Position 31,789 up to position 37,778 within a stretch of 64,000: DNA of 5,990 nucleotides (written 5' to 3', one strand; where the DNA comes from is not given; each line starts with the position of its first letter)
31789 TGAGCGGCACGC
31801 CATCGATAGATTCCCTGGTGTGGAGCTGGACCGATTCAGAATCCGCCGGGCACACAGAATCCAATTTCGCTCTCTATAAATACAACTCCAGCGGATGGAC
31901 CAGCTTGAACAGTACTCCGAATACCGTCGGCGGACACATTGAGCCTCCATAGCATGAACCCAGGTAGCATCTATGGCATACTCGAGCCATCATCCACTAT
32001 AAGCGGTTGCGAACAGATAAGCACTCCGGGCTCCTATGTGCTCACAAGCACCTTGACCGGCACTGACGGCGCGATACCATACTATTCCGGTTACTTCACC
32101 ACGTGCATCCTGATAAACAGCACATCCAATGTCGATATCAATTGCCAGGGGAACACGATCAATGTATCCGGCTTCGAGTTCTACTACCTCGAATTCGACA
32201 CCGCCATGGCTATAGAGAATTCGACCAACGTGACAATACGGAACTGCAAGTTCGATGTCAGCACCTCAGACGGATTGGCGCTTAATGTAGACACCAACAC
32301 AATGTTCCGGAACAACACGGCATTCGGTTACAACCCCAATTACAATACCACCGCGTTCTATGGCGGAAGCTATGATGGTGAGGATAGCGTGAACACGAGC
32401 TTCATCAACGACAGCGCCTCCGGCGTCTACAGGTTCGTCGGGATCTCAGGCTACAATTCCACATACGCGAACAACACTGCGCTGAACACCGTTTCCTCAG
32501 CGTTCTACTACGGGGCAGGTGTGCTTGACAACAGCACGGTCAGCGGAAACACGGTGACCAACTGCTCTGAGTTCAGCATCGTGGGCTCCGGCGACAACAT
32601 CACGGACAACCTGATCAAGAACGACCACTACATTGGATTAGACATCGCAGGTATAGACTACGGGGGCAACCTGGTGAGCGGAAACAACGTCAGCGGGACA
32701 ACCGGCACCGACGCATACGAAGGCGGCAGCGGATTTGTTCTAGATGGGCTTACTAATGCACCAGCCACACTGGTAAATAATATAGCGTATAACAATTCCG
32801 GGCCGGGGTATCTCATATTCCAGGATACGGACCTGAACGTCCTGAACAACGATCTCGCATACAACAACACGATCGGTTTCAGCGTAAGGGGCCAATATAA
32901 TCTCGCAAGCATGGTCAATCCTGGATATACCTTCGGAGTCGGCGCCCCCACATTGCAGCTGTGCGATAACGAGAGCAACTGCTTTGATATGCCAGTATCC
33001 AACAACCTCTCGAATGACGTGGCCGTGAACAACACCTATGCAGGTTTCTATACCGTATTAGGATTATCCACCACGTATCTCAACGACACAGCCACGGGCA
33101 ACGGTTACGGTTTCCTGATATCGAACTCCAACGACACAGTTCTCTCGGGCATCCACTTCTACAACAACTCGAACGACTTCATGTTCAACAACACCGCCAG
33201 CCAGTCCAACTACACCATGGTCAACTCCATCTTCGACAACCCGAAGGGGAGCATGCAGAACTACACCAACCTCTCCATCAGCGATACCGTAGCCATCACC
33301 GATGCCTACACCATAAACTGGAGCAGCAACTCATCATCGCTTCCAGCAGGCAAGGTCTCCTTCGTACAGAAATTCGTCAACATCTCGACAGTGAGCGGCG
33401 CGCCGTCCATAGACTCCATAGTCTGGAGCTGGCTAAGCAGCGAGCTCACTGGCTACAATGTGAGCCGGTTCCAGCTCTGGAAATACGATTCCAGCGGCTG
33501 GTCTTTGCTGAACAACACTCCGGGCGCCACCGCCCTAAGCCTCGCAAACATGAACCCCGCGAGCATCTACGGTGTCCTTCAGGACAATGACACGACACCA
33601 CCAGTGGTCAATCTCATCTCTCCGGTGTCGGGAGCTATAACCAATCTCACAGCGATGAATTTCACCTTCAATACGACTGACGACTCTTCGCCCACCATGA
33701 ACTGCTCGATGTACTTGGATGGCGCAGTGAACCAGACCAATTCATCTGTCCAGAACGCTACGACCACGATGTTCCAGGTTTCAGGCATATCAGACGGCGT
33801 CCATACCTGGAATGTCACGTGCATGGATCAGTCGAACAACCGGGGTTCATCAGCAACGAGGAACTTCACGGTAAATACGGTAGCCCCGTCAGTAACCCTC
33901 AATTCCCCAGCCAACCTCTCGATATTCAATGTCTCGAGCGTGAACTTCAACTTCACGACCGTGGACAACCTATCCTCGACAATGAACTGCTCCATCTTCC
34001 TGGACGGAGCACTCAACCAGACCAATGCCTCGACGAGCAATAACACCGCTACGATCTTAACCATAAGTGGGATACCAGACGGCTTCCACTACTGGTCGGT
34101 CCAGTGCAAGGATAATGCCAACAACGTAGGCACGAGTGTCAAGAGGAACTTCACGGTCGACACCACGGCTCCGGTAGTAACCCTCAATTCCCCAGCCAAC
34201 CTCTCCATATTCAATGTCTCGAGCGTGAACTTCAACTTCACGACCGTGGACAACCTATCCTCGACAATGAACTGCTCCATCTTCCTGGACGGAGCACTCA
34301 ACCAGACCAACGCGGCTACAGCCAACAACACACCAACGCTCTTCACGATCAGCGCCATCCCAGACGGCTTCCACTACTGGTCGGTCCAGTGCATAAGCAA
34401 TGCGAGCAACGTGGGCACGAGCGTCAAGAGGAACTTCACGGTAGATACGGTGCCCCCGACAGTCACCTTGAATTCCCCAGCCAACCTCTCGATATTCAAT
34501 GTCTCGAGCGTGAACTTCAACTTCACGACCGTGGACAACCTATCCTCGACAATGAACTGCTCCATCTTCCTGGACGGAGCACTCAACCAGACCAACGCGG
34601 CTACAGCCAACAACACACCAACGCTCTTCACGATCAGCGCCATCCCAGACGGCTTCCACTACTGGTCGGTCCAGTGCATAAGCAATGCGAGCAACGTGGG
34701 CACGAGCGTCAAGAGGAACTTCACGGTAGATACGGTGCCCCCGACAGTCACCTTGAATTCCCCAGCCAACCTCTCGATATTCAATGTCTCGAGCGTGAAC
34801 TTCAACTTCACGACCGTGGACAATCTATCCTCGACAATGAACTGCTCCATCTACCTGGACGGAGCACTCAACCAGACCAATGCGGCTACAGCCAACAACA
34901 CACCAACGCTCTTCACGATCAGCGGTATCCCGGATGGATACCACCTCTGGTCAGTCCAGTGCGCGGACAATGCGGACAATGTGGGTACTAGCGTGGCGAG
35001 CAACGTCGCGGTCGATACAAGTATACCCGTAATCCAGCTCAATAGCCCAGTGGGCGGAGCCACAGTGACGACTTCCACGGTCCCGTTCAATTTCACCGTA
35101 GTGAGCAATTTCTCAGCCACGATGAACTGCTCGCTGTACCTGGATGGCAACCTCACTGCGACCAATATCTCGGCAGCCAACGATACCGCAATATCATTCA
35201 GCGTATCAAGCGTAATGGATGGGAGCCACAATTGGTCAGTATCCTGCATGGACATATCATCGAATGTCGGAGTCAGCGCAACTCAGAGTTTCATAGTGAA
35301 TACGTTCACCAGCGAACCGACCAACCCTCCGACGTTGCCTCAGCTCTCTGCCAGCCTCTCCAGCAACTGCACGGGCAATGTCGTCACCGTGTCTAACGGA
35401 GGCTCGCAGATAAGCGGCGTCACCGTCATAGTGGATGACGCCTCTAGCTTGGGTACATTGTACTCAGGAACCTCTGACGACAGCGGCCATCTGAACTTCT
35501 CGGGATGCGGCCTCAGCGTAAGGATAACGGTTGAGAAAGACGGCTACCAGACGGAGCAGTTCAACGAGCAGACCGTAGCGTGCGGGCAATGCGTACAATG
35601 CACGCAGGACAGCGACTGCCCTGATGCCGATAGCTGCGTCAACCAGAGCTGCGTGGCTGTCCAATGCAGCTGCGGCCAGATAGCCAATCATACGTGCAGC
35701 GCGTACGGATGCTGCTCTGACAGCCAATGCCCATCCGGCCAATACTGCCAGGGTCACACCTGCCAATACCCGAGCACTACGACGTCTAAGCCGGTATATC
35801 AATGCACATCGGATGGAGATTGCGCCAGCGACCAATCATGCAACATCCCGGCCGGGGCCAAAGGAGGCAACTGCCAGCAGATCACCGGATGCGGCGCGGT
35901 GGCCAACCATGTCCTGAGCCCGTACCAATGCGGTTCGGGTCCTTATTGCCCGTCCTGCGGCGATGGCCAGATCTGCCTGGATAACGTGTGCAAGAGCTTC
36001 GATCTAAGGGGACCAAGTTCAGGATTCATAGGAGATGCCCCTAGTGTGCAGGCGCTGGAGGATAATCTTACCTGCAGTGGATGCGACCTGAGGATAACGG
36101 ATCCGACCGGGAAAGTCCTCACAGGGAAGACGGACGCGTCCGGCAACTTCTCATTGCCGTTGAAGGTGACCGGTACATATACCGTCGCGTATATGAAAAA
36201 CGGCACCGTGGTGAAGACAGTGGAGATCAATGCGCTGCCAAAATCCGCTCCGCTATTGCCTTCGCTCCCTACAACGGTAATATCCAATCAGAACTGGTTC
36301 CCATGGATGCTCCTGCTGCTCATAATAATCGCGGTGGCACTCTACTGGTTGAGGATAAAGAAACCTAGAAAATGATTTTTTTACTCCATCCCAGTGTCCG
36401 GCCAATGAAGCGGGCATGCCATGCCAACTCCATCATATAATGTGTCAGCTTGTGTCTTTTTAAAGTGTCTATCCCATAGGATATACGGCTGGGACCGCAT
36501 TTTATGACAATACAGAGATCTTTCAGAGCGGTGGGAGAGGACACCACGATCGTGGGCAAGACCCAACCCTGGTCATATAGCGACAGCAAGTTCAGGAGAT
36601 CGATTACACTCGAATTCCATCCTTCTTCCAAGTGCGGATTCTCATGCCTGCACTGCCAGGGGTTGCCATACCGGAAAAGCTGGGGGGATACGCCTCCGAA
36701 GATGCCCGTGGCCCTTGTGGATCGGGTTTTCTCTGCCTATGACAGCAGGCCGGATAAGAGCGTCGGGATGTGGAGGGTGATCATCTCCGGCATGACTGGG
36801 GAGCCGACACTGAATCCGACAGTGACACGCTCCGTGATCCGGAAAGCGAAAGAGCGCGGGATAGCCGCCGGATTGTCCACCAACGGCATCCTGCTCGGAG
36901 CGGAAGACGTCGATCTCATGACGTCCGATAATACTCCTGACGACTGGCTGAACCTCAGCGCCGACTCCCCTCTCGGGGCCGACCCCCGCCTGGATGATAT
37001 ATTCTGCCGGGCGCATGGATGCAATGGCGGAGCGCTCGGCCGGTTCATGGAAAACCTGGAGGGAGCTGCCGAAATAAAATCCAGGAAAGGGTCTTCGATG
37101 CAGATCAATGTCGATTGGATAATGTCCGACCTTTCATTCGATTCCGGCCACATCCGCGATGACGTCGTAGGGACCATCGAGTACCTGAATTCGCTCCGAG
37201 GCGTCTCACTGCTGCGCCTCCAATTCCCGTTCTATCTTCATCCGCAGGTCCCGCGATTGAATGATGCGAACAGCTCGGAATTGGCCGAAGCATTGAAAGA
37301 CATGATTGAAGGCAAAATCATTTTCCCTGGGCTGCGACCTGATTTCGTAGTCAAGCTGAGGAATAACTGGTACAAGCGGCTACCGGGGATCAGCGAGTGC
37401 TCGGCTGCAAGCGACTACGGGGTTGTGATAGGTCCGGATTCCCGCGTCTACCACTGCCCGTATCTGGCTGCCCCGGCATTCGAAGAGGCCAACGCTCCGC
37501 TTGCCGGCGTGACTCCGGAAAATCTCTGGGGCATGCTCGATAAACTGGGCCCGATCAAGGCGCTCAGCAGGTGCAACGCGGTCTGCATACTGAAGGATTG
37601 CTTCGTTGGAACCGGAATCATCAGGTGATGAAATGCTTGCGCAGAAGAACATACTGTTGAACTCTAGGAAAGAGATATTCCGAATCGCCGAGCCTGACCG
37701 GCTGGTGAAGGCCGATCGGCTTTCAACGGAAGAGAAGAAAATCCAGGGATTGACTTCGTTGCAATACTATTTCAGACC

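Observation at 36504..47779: Radical-SAM-dense island joined to the N-glycosylation genes (AglB-PAP2) and to a giant surface protein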

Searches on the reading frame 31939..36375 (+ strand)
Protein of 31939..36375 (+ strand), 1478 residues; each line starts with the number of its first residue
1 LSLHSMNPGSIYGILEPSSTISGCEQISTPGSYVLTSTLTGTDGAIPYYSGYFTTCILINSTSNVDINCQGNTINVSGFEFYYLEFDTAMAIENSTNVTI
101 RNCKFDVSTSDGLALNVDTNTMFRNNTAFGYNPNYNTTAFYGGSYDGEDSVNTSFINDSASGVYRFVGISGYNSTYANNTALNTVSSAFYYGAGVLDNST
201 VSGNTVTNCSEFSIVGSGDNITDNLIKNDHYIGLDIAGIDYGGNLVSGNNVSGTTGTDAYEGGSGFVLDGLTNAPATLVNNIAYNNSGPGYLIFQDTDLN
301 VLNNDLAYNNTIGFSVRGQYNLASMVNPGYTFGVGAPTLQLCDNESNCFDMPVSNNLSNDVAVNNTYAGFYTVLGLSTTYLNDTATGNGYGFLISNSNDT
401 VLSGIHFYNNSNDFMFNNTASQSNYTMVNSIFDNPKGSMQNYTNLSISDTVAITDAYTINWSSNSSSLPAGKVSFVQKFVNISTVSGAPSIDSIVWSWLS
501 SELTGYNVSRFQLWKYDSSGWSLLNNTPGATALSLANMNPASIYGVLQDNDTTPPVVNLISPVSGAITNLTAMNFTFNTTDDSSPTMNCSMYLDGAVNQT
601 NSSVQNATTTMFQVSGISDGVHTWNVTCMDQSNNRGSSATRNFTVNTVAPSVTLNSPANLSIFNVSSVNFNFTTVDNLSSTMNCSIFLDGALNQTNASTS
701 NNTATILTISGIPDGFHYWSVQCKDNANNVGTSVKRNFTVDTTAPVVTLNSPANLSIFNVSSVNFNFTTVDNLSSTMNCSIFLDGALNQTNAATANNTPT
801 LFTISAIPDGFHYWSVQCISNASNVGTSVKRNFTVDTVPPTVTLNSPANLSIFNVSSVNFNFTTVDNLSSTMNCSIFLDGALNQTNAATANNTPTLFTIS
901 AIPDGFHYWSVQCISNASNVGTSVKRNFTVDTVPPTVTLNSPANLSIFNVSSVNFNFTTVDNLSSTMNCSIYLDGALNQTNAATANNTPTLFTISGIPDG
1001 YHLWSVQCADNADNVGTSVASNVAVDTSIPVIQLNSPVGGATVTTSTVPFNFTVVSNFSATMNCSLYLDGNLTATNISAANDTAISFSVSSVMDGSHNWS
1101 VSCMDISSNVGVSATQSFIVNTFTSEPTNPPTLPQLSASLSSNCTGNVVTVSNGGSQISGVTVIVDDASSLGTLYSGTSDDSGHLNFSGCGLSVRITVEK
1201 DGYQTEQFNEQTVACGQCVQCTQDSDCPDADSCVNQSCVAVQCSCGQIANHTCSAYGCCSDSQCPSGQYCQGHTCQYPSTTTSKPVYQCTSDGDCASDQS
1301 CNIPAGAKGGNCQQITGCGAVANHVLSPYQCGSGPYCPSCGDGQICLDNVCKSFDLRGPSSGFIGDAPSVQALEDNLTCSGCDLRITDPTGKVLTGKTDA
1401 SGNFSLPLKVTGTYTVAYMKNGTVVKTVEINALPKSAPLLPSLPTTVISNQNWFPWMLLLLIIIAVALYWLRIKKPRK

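Call 9: search_protein_families(library=pfam, proteins=[window:31939-36375:+], max_evalue=0.01)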
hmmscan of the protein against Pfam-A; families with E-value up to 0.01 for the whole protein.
window:31939-36375:+ (1478 aa): 5 families
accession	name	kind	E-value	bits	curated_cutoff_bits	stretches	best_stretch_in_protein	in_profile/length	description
PF19077.6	Big_13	-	3.8e-23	82.4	27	5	662-742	23-102/102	Bacterial Ig-like domain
PF13620.12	CarboxypepD_reg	-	9.8e-10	39.1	32.3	2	1149-1217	6-73/82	Carboxypeptidase regulatory-like domain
PF22433.2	MtxA_IG-like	-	1.9e-06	28.1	26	0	1073-1115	34-76/83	Magnetotaxis protein MtxA, Immunoglobulin-like domain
PF17960.7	TIG_plexin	-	0.00022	21.5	22.7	0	656-703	1-45/89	TIG domain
PF13715.12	CarbopepD_reg_2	-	0.0067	16.9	32.2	0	1396-1431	28-63/88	CarboxypepD_reg-like domain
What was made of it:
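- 31939..36375 (+): Sequon-rich, Cys-rich surface protein ORF (1478 aa, one C-terminal hydrophobic segment). A neighbour that is not conserved next to the cassette. Big_13 and CarboxypepD_reg domains (call 9).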

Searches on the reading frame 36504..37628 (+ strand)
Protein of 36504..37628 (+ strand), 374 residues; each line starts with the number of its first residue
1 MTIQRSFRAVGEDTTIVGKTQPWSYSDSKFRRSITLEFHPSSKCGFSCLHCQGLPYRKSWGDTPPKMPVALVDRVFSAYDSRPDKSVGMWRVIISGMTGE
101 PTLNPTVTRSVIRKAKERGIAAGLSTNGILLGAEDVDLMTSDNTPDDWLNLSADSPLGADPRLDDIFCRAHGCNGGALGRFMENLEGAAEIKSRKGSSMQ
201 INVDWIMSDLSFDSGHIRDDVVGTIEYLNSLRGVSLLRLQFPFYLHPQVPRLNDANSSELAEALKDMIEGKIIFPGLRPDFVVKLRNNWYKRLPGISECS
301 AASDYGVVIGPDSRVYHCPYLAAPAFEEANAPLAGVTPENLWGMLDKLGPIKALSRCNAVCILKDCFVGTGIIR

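Call 4: search_protein_families(library=pfam, proteins=[window:36504-37628:+], max_evalue=0.01)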
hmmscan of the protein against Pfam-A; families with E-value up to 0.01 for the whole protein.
window:36504-37628:+ (374 aa): 1 family
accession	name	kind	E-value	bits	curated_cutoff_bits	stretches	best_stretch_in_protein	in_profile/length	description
PF04055.27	Radical_SAM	-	1.2e-06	29.2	29.5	1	40-192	3-140/166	Radical SAM superfamily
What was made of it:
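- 36504..37628 (+): p1: radical-SAM enzyme with five conserved C-terminal Cys (374 aa). Accessory cassette member. Pfam Radical_SAM 29.2 bits vs cut-off 29.5 (call 4).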

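Call 5: search_protein_families(library=ncbifam, proteins=[window:36504-37628:+], max_evalue=0.01)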
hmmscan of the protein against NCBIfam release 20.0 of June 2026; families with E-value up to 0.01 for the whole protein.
window:36504-37628:+ (374 aa): 6 families
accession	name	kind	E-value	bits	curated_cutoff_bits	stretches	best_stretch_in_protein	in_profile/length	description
TIGR04317.1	W_rSAM_matur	equivalog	3e-12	46.3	380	1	40-144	10-103/349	tungsten cofactor oxidoreductase radical SAM maturase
NF038283.1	viperin_w_prok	equivalog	2.1e-08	33.7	180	1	35-155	3-116/281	viperin family antiviral radical SAM protein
TIGR04251.1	SCM_rSAM_ScmF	equivalog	0.00047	19.6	400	1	37-145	7-107/353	SynChlorMet cassette radical SAM/SPASM protein ScmF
TIGR04133.1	rSAM_w_lipo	hypoth_equivalog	0.0057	15.6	425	1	40-137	30-119/350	TIGR04133 family radical SAM/SPASM protein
TIGR02493.1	PFLA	equivalog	0.0072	15.7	231.75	0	44-132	25-107/235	pyruvate formate-lyase-activating protein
TIGR02668.1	moaA_archaeal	equivalog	0.0072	15.3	325.25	0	36-138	12-104/303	GTP 3',8-cyclase MoaA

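Call 18: search_protein_families(library=padloc, proteins=[window:36504-37628:+], max_evalue=0.01)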
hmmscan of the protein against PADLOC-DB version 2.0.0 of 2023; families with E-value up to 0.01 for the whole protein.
window:36504-37628:+ (374 aa): 2 families
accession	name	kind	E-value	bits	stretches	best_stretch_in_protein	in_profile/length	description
PDLC02903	pVip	-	3.1e-09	34.7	1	37-156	3-103/257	Viperins not associated with kinases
PDLC02904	pVip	-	1.2e-05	23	1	34-155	3-109/262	Viperins associated with kinases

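Call 46: search_solved_structures(query=window:36504-37628:+, max_evalue=0.1)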
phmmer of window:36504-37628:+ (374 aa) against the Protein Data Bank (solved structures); distinct sequences matched with E-value up to 0.1: 0.
